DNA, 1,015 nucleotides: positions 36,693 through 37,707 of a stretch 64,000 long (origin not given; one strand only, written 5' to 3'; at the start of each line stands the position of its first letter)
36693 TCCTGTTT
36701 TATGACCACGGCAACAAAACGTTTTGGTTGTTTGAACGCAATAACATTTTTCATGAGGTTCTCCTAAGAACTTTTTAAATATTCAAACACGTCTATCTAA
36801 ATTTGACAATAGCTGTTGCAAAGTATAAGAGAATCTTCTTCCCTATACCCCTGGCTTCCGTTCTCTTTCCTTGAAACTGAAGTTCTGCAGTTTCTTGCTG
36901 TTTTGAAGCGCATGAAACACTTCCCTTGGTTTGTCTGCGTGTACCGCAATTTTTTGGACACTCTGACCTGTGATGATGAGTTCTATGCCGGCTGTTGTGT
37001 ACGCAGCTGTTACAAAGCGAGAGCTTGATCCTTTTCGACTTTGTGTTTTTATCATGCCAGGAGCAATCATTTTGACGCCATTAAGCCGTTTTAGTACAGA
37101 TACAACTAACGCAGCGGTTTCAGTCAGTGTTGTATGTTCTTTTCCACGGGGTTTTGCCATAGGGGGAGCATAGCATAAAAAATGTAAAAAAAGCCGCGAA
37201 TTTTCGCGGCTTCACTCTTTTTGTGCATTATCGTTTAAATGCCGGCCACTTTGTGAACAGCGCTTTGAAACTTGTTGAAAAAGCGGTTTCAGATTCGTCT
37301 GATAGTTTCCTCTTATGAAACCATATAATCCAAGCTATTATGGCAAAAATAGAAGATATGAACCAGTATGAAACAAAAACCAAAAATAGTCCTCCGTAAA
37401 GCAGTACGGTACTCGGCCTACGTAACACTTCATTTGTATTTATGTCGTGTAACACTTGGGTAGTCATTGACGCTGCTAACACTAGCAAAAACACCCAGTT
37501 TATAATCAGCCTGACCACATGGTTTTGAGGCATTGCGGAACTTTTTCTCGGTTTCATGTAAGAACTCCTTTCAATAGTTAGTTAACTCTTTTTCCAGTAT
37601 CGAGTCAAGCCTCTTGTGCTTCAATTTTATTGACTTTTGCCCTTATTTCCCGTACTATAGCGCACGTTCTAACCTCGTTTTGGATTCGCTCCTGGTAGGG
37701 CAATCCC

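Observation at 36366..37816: S10 operon interrupted between rplB and rpsS by three opposite-strand small genes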

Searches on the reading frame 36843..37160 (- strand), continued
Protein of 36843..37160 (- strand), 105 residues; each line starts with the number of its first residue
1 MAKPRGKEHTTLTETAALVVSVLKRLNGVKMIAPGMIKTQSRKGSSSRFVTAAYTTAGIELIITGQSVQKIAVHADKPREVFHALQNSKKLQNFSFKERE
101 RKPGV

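Call 23: find_related_loci(query=A1, collection=genome_contigs, flank=8000)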
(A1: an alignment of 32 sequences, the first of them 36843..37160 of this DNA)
Query A1 (105 aa) in genome_contigs; peptide patterns used: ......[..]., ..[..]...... (x = any residue, [..] = any of these).
122 stretches matched a pattern; 79 encode a relative of the query (tblastn E <= 1e-3); 78 distinct loci.
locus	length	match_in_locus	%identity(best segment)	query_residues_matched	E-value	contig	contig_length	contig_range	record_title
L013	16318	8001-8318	68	1-105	3e-45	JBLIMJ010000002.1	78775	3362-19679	MAG: Acidimicrobiales bacterium isolate 3300053785_92 Ga0535658_0000290, whole genome shotgun sequence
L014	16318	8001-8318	70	1-105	6e-44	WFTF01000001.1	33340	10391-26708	MAG: Patescibacteria group bacterium isolate S139_130 k151_10038, whole genome shotgun sequence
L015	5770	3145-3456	66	1-105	7e-44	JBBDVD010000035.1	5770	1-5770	MAG: Candidatus Paceibacterota bacterium isolate LejiaC_46_16 Lejia_C_31104_length_5770_cov_10, whole genome shotgun seq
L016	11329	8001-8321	67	1-105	1e-43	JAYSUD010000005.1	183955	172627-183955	MAG: bacterium isolate GFS_12610 GFS_12610_4, whole genome shotgun sequence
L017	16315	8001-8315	70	1-104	3e-43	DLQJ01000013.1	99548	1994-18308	MAG TPA_asm: Patescibacteria group bacterium UBA7435 UBA7435_contig_17021, whole genome shotgun sequence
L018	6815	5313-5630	69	1-105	1e-42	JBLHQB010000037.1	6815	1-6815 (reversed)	MAG: Patiriisocius sp. isolate 3300055526_18 Ga0535637_0025746, whole genome shotgun sequence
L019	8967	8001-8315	62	1-105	5e-42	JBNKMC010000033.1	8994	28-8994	MAG: Minisyncoccia bacterium isolate H1.bin.27.strict NODE_33_length_8994_cov_5.321409, whole genome shotgun sequence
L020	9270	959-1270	65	1-104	5e-41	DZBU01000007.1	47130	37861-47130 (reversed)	MAG TPA_asm: Candidatus Elulimicrobium sp. isolate SulCav_PC08_66_47_31 SulCav_PC08-66_331_length_47130_cov_18.077727, w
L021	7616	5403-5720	65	1-105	6e-41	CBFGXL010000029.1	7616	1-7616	MAG TPA_asm: uncultured bacterium isolate SRR32277370_binner13_Refined_17 genome assembly, contig: ERZ27321089.2169, who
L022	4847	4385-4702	65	1-105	1e-40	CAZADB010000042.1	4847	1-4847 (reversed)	MAG TPA_asm: uncultured Candidatus Saccharibacteria bacterium isolate binchicken_co24_148 genome assembly, contig: NODE_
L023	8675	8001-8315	60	1-105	1e-39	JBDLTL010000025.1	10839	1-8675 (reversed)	MAG: Candidatus Parcubacteria bacterium isolate lewisrun_2019_sw_WHONDRS-S19S_0014_A_bin.41 scaffold_0001215, whole geno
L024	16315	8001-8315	64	1-105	7e-40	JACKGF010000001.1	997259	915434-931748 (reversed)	MAG: Candidatus Nomurabacteria bacterium isolate HK-STAS-PATE-27 HK-STAS-PATE-27_1, whole genome shotgun sequence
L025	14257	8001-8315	61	1-105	1e-39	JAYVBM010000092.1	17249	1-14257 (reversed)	MAG: Candidatus Paceibacterota bacterium isolate GL28_UP_metabat_94 GL28_UP_metabat_94_91, whole genome shotgun sequence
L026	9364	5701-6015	60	1-105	6e-40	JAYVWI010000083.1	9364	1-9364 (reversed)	MAG: Candidatus Paceibacterota bacterium isolate GL82_DN_metabat_113 GL82_DN_metabat_113_82, whole genome shotgun sequen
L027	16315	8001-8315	59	1-105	8e-40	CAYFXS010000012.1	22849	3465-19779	MAG TPA_asm: uncultured Candidatus Saccharibacteria bacterium isolate ERP108616_co2_42 genome assembly, contig: NODE_317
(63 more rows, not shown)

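Call 26: predict_structure(alignment_id=A1)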
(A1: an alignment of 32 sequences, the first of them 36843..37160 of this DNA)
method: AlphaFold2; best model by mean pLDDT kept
length: 105 residues; sequences in the alignment: 32
mean_pLDDT: 83.4   pTM: 0.73
mean pLDDT of the five models: 83.4, 82.6, 82.3, 80.6, 80.2
residues with pLDDT >= 90: 54; 70-90: 30; 50-70: 18; < 50: 3
segments of 3 or more residues with pLDDT < 50: none
pLDDT, mean of each block of 10 residues (from residue 1): 56 90 90 86 73 91 90 92 92 89 57
secondary structure, 60 per line:
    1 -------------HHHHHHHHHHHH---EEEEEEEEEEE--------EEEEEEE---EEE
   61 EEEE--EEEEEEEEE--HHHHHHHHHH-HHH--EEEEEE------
elements in order: H14-25 E29-39 E48-54 E58-64 E67-75 H78-87 E94-99

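Call 39: search_protein_families(library=pfam, alignment_id=A1, max_evalue=0.01)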
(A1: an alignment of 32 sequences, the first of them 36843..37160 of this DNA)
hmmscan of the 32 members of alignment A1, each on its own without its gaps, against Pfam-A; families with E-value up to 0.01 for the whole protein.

A. member 1, window:36843-37160:- (105 aa): 1 family
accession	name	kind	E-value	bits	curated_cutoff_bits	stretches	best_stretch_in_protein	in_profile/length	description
PF09876.14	DUF2103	-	0.00015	22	22.4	1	7-75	8-81/98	Predicted metal-binding protein (DUF2103)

B. families by the number of members that match (of 32 scanned): 1 family
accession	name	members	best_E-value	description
PF09876.14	DUF2103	32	8.1e-08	Predicted metal-binding protein (DUF2103)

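Call 40: search_protein_families(library=padloc, proteins=[window:36843-37160:-], max_evalue=1)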
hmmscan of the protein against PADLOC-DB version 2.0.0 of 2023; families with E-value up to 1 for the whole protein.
window:36843-37160:- (105 aa): 0 families

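Call 41: search_protein_families(library=phrogs, proteins=[window:36843-37160:-], max_evalue=1)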
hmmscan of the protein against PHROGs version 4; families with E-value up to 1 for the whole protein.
window:36843-37160:- (105 aa): 0 families

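Call 42: search_protein_representatives(alignment_id=A1)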
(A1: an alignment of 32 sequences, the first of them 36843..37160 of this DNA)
Query: 32 sequences, 106 profile positions. Proteins with E-value up to 0.001 (for the whole library): 50; up to 1e-10: 23; up to 1e-30: 7. The best 50 are listed.
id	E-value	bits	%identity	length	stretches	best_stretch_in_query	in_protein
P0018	1.4e-53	195.6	-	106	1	1-106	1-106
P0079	2.5e-47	175.5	-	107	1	1-106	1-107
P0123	4.7e-46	171.4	-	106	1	1-106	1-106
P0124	8.8e-42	157.6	-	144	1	1-106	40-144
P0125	5.5e-34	132.6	-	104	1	1-106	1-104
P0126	1.6e-32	127.9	-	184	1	4-106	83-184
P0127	4.2e-32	126.5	-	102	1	3-106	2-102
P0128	1.2e-30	121.8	-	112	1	3-102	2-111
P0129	4.8e-28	113.5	-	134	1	1-105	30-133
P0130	2.1e-27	111.4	-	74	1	31-106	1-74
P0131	2.4e-27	111.2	-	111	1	6-106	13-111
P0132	1.1e-25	105.9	-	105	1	1-105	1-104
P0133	3.2e-23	97.9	-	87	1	1-65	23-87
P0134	3.5e-22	94.6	-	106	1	3-105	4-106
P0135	1.1e-21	93.0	-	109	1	3-98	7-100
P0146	5.7e-08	48.9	-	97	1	5-79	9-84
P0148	1.3e-06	44.5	-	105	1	3-87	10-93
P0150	9.3e-06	41.8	-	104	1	5-88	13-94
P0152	1.8e-05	40.9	-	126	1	7-88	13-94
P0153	3.3e-05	40.0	-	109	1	2-92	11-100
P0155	4.8e-05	39.5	-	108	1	5-86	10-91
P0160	2.3e-04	37.3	-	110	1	3-95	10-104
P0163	3.0e-04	36.9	-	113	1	6-88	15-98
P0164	3.4e-04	36.8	-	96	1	6-87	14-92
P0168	7.1e-04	35.8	-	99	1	6-82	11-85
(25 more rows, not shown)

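Call 45: list_cluster_members(proteins=[P0148, P0153, P0160, P0163, P0152, P0155, P0146, P0164, P0168, P0150])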
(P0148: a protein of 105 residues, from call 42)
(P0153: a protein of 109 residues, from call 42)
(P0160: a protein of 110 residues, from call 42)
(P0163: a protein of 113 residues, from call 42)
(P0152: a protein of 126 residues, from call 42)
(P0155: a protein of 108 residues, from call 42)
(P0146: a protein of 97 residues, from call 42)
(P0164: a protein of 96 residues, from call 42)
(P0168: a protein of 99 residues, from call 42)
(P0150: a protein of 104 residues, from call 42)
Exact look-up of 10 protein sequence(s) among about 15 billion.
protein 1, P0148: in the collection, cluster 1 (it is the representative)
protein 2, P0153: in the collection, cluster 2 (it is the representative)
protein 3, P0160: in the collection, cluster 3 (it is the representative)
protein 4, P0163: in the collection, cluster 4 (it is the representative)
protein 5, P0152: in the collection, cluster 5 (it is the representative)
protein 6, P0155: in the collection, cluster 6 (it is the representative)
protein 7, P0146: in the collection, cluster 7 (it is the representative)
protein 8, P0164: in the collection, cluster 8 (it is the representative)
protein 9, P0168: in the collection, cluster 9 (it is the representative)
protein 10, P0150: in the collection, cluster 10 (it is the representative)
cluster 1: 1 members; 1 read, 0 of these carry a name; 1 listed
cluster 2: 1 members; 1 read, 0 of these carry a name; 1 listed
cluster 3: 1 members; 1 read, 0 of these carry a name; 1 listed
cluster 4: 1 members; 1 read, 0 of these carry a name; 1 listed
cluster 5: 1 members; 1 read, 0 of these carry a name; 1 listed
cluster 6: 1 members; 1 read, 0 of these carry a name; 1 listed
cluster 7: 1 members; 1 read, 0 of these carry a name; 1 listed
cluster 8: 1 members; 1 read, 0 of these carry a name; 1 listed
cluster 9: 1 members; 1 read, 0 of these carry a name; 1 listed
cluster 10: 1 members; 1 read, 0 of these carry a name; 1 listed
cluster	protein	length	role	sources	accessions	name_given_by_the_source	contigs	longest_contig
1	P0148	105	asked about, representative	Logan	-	-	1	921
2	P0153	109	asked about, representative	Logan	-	-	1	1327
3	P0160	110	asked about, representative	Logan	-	-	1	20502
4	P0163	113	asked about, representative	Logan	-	-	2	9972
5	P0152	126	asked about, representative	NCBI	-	-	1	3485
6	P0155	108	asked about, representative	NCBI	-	-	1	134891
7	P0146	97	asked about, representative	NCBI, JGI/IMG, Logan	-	-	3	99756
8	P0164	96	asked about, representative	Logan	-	-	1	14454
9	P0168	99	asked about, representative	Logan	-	-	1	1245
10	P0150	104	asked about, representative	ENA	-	-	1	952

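Call 70: fold_search(model_id=the predicted structure, library=pdb)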
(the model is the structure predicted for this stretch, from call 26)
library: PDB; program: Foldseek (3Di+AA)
matches with E <= 10: 740; with E <= 0.001: 0
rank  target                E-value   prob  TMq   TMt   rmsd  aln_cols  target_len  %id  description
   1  3f5r                  1.9e-02  0.85  0.37  0.35   9.8        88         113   12  The crystal structure of a subunit of the heterodimeric FACT complex (Spt16p-Pob3p). (released 2008-11-18)
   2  9bh5_Ck               1.1e-01  0.92  0.39  0.55   4.2        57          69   16  High-resolution C. elegans 80S ribosome structure - class 1 (released 2024-09-04)
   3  5umr                  1.1e-01  0.77  0.38  0.40   7.7        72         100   12  Crystal structure of N-terminal domain of human FACT complex subunit SSRP1 (released 2018-01-31)
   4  6l1r                  1.1e-01  0.72  0.36  0.37   7.7        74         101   12  Crystal structure of N-terminal domain of human SSRP1 (released 2020-09-30)
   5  6zj3_Lz               1.2e-01  0.89  0.39  0.54   3.9        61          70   10  Cryo-EM structure of the highly atypical cytoplasmic ribosome of Euglena gracilis (released 2020-10-07)
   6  8a3w_k                1.4e-01  0.75  0.36  0.49   4.8        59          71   15  CRYO-EM STRUCTURE OF LEISHMANIA MAJOR 80S RIBOSOME : WILD TYPE (released 2023-12-20)
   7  9v1i_ln               1.9e-01  0.75  0.37  0.50   5.2        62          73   19  Cryo- EM structure of ribosomal large subunit (LSU) from Entamoeba histolytica at 2.8 angstrom resolution (released 2025-10-08)
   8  6lsr_O                2.3e-01  0.80  0.38  0.55   4.2        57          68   12  Cryo-EM structure of a pre-60S ribosomal subunit - state B (released 2020-08-26)
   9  7oyc_k1               2.3e-01  0.75  0.37  0.53   4.6        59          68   14  Cryo-EM structure of the Xenopus egg 80S ribosome (released 2022-07-20)
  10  4ol8_F                2.4e-01  0.12  0.25  0.08   9.4       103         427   11  Ty3 reverse transcriptase bound to DNA/RNA (released 2014-03-05)
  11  7xti_k                2.8e-01  0.54  0.39  0.11   8.7        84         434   15  RNA polymerase II elongation complex transcribing a nucleosome (EC58hex) (released 2022-10-12)
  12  2weu_A                2.8e-01  0.33  0.32  0.08  10.2        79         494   18  Crystal structure of tryptophan 5-halogenase (PyrH) complex with substrate tryptophan (released 2009-04-14)
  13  4v6x_Ck               3.1e-01  0.66  0.37  0.51   2.5        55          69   13  Structure of the human 80S ribosome (released 2014-07-09)
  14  7qwv_A                3.1e-01  0.18  0.26  0.24   4.9        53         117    9  Crystal structure of the REC114-TOPOVIBL complex. (released 2023-02-01)
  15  2weu_D                3.3e-01  0.28  0.32  0.08  10.2        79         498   18  Crystal structure of tryptophan 5-halogenase (PyrH) complex with substrate tryptophan (released 2009-04-14)
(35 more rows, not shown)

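Call 77: search_dna_similar(query=P0163, collection=plasmids, mode=protein, max_evalue=0.001, max_rows=15)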
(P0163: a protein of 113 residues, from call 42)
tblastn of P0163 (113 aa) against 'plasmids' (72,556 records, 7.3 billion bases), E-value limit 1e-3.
No match.

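Call 78: search_dna_similar(query=window:36843-37160:-, collection=phages, mode=protein, max_evalue=0.01, max_rows=10)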
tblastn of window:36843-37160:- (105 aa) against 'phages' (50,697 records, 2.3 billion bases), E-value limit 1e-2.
No match.

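Call 97: find_encoding_contigs(protein=P0004, flank=5000, max_places=1)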
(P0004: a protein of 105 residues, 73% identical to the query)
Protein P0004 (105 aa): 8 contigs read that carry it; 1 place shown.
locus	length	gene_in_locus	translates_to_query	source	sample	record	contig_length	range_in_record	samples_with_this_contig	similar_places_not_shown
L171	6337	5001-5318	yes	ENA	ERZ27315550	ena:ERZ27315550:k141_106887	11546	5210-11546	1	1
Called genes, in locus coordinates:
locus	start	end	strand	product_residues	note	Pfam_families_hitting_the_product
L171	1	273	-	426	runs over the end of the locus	PF13462:Thioredoxin_4, PF01323:DSBA (weak), PF00160:Pro_isomerase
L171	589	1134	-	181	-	PF00281:Ribosomal_L5, PF00673:Ribosomal_L5_C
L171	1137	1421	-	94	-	PF00467:KOW (weak), PF17136:ribosomal_L24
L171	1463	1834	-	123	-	PF00238:Ribosomal_L14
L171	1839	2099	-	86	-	PF00366:Ribosomal_S17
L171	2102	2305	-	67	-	-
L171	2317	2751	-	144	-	PF00252:Ribosomal_L16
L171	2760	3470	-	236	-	PF07650:KH_2, PF00189:Ribosomal_S3_C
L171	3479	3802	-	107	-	PF00237:Ribosomal_L22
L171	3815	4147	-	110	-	PF00203:Ribosomal_S19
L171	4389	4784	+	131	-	-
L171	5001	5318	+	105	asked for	PF09876:DUF2103 (faint)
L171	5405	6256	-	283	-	PF00181:Ribosomal_L2_N, PF03947:Ribosomal_L2_C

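Call 98: find_encoding_contigs(protein=P0010, flank=5000, max_places=1)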
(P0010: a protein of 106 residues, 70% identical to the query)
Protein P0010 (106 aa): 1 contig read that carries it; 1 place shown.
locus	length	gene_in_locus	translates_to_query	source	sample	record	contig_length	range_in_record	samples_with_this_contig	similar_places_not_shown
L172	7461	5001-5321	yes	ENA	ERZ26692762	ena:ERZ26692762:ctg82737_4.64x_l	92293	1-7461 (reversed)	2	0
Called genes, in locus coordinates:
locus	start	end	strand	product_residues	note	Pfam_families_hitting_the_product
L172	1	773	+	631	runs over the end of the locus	PF01145:Band_7 (weak)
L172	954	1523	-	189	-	PF00281:Ribosomal_L5, PF00673:Ribosomal_L5_C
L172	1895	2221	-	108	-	PF00238:Ribosomal_L14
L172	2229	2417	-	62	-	PF00366:Ribosomal_S17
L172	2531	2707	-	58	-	-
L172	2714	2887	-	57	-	PF00252:Ribosomal_L16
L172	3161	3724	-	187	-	PF07650:KH_2, PF00189:Ribosomal_S3_C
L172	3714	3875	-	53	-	-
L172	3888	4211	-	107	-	PF00237:Ribosomal_L22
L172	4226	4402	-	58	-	PF00203:Ribosomal_S19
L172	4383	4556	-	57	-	PF00203:Ribosomal_S19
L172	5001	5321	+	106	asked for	PF09876:DUF2103 (weak)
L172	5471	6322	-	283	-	PF00181:Ribosomal_L2_N, PF03947:Ribosomal_L2_C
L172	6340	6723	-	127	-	PF00276:Ribosomal_L23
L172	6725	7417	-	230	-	PF00573:Ribosomal_L4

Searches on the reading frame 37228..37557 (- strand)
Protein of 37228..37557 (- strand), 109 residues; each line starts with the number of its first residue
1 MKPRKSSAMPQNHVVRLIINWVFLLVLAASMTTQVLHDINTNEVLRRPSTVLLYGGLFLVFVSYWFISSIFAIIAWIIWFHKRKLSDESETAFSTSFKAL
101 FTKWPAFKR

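Call 4: search_protein_families(library=pfam, proteins=[window:37228-37557:-], max_evalue=1)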
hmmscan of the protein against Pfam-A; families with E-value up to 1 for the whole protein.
window:37228-37557:- (109 aa): 1 family
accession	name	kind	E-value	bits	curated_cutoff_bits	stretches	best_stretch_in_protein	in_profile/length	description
PF13273.12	DUF4064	-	0.0036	17.9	32.1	1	20-86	19-88/102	Protein of unknown function (DUF4064)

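Call 5: search_protein_families(library=ncbifam, proteins=[window:37228-37557:-], max_evalue=1)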
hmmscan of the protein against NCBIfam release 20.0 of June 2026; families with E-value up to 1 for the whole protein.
window:37228-37557:- (109 aa): 1 family
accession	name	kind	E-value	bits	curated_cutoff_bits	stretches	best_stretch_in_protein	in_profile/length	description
NF040945.1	CCC_membrane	equivalog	0.079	13.3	65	1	51-97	5-51/99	CCC motif membrane protein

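Call 17: find_homologous_proteins(query=window:37228-37557:-, max_evalue=0.001)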
Query window:37228-37557:- (109 aa): 1 proteins with E <= 0.001 among 9 candidates.
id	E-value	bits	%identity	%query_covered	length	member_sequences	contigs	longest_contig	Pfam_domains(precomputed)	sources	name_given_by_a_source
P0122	3.6e-65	234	100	100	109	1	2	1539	-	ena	-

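Call 40: search_protein_families(library=padloc, proteins=[window:37228-37557:-], max_evalue=1)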
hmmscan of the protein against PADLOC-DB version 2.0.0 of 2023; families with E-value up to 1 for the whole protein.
window:37228-37557:- (109 aa): 0 families

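Call 41: search_protein_families(library=phrogs, proteins=[window:37228-37557:-], max_evalue=1)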
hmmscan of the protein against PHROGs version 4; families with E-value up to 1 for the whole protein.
window:37228-37557:- (109 aa): 0 families

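Call 96: search_solved_structures(query=window:37228-37557:-, max_evalue=10)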
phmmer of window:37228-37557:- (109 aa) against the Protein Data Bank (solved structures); distinct sequences matched with E-value up to 10: 0.
